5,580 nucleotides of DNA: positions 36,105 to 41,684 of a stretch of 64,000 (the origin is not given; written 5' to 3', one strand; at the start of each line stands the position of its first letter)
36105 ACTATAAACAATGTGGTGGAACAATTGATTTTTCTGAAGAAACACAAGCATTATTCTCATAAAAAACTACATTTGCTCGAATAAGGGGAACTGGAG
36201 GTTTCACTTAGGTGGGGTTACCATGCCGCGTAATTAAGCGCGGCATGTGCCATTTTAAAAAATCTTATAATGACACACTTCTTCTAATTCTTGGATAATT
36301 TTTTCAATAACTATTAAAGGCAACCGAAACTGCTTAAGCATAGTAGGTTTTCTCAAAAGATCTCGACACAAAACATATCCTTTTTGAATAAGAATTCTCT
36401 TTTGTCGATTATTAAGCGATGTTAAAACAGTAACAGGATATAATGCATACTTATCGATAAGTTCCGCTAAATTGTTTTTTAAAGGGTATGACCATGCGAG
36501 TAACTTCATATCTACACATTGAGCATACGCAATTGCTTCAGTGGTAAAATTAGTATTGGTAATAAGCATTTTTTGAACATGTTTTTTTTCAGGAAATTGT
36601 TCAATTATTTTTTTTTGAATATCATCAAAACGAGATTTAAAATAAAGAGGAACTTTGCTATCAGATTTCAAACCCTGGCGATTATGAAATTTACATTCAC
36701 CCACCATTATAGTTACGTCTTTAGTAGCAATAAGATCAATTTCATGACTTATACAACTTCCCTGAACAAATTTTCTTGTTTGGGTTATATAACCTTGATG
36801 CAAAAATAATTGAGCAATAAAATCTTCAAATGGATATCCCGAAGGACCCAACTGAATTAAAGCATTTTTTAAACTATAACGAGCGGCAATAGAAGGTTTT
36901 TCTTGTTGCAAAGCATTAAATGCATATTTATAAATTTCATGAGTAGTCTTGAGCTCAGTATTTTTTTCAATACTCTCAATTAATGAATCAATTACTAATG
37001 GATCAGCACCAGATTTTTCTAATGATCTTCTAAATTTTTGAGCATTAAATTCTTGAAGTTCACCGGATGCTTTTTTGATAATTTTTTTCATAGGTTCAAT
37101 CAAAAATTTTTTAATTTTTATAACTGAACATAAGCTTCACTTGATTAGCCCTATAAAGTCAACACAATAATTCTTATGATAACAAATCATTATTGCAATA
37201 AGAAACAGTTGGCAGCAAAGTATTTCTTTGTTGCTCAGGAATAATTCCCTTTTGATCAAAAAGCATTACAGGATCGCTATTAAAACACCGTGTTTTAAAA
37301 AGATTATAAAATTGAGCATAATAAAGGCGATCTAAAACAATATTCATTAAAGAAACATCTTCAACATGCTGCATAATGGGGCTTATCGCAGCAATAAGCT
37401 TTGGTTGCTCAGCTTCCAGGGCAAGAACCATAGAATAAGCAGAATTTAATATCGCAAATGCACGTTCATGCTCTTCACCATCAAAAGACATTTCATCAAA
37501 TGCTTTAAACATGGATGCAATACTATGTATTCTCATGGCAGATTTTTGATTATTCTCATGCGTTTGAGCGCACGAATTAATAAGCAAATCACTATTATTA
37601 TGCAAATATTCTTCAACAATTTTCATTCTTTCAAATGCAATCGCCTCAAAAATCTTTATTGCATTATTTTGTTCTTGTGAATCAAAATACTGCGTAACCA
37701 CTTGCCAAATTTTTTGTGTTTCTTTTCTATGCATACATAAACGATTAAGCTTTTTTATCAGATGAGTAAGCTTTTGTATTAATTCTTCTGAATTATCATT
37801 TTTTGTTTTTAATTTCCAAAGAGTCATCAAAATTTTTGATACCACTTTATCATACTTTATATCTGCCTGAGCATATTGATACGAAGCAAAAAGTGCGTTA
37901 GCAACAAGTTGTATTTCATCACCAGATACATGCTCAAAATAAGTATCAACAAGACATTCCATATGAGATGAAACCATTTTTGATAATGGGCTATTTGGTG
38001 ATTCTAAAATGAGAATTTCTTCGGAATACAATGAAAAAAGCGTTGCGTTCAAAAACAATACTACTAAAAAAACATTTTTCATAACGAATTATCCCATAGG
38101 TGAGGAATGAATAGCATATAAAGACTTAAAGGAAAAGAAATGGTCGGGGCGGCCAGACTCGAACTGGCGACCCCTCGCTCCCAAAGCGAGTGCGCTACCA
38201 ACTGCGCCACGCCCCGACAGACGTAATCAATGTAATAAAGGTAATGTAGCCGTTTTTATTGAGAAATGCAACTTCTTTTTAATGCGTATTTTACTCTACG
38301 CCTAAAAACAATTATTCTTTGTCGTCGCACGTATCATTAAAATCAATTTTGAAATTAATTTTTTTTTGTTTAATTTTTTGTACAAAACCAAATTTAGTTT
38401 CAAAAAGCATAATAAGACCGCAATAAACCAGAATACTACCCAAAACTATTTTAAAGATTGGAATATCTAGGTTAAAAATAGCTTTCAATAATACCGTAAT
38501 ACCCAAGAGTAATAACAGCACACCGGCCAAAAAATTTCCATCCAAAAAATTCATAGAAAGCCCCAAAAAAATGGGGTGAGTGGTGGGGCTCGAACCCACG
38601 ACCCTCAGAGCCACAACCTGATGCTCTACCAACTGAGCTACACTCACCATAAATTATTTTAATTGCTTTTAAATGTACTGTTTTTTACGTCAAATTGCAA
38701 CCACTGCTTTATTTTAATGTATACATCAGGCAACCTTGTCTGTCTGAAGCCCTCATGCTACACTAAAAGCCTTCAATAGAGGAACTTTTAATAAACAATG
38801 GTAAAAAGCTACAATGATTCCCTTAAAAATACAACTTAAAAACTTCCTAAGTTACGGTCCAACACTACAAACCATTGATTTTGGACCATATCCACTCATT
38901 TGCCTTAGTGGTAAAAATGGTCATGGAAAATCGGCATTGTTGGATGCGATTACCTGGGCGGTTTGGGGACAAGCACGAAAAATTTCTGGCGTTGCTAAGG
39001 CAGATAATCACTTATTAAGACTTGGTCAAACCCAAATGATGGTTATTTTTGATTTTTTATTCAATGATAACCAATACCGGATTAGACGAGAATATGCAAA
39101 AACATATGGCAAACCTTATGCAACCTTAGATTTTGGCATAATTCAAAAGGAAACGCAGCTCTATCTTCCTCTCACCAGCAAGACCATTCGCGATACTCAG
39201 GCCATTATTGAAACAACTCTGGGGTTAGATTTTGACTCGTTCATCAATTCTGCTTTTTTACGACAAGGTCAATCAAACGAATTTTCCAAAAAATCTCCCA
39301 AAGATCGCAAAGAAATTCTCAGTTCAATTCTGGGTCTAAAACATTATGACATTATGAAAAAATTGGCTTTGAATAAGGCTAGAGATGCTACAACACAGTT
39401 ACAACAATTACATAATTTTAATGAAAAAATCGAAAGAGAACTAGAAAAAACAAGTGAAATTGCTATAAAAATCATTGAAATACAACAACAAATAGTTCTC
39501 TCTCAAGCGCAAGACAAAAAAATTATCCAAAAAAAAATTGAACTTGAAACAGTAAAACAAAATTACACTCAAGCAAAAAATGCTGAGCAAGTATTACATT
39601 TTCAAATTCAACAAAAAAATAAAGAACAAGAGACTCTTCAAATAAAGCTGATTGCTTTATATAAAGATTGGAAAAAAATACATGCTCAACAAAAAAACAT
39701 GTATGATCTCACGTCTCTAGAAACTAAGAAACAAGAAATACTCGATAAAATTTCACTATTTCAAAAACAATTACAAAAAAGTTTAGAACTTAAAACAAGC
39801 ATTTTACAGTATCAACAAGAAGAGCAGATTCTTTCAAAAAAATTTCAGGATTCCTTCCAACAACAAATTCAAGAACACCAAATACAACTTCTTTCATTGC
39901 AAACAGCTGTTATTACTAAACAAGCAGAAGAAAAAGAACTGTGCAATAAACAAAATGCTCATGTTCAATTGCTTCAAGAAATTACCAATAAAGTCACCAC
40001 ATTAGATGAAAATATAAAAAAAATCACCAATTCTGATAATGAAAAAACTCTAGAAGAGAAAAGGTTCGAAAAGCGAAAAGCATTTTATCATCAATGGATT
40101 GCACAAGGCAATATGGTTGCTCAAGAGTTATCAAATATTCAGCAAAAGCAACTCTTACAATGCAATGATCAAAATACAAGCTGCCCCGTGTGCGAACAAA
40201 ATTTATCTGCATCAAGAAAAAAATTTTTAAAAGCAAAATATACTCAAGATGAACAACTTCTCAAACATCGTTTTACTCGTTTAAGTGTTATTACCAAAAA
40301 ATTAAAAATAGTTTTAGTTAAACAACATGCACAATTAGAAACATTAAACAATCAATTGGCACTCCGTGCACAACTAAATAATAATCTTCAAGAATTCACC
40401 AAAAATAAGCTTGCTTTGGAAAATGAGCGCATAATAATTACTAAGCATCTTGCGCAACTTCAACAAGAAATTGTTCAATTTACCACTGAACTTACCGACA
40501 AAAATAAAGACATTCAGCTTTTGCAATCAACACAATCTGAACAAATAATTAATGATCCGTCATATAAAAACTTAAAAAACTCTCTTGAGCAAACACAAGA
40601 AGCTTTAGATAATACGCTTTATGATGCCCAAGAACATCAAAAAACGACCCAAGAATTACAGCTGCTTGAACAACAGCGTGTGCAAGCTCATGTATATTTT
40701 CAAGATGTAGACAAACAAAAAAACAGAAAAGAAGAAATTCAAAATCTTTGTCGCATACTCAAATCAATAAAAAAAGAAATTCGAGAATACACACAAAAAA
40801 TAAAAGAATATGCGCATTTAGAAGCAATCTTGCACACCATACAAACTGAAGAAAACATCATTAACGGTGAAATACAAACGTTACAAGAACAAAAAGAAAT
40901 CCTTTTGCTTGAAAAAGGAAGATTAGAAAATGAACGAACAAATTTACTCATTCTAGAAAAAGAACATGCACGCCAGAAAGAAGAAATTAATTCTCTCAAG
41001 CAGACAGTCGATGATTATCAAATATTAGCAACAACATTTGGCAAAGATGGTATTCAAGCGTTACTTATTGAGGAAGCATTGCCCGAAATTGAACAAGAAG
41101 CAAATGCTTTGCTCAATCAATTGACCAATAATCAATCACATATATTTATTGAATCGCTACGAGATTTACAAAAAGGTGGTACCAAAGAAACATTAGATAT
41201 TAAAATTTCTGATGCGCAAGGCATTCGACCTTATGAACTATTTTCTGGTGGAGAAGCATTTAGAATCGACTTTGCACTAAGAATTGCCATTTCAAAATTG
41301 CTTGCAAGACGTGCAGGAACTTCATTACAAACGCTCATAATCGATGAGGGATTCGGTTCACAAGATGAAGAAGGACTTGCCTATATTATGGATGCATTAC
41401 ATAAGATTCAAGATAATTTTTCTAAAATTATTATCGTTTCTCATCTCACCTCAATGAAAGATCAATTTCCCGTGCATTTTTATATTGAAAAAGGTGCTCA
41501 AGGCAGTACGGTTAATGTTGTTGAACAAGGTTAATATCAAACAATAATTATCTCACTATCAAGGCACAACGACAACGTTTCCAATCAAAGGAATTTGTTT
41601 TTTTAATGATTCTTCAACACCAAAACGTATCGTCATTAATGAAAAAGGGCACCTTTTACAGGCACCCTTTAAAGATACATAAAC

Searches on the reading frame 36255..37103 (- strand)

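Call 50: search_protein_families(library=pfam, proteins=[window:36255-37103:-], max_evalue=0.001)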
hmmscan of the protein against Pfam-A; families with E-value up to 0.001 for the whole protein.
window:36255-37103:- (282 aa): 2 families
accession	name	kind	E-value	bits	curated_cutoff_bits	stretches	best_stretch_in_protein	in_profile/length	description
PF04471.18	Mrr_cat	-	8.4e-05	23.1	21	0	88-198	5-102/115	Restriction endonuclease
PF03477.21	ATP-cone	-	0.00027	21.9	25.8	1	8-78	2-81/88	ATP cone domain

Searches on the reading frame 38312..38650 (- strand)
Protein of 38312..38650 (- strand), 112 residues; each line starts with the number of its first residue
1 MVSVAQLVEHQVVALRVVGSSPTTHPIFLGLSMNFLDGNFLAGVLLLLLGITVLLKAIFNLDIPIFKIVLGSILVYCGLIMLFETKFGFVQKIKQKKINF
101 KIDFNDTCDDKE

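Call 51: search_protein_families(library=pfam, proteins=[window:38312-38650:-], max_evalue=0.001)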
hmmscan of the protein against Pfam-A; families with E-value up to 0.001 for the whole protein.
window:38312-38650:- (112 aa): 1 family
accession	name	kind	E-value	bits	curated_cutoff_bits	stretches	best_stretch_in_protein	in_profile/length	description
PF22570.1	LiaF-TM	-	0.00075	20.7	27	1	27-87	35-96/98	LiaF transmembrane domain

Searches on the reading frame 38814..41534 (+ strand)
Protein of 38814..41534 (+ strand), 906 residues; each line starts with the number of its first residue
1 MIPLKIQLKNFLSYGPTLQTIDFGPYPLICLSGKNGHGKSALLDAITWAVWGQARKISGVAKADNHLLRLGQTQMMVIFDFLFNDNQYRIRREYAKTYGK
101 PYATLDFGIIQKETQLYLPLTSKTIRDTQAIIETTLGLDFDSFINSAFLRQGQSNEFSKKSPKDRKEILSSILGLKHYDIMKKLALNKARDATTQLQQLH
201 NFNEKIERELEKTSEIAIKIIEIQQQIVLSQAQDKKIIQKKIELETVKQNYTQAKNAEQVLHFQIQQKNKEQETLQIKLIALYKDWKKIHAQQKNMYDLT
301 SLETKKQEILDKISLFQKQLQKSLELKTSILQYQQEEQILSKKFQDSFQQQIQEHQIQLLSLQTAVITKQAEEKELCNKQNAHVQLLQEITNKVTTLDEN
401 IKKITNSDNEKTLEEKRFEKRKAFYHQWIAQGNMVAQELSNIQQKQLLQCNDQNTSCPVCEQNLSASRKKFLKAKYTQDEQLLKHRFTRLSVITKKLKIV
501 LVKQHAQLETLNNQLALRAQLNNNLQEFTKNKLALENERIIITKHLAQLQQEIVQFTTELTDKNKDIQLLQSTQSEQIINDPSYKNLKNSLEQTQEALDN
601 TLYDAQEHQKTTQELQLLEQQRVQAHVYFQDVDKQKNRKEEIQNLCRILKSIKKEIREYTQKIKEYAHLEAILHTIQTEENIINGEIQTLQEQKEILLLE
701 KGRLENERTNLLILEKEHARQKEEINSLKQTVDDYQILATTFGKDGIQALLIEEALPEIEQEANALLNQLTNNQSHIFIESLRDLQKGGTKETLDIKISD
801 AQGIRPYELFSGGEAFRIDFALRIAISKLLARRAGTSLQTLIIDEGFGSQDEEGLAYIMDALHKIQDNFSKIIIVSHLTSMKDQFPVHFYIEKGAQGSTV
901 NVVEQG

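Call 51: search_protein_families(library=pfam, proteins=[window:38814-41534:+], max_evalue=0.001)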
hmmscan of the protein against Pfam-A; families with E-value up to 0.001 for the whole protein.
window:38814-41534:+ (906 aa): 4 families
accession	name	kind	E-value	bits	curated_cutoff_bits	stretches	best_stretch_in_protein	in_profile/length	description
PF13476.12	AAA_23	-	4.3e-25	90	27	1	5-211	1-178/201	AAA domain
PF13558.12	SbcC_Walker_B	-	4.8e-07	30.4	27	1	805-863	28-89/90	SbcC/RAD50-like, Walker B motif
PF02463.25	SMC_N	-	0.00012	22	40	1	5-50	4-48/220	RecF/RecN/SMC N terminal domain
PF13555.12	AAA_29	-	0.00028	21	27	1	6-53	4-49/61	P-loop containing region of AAA domain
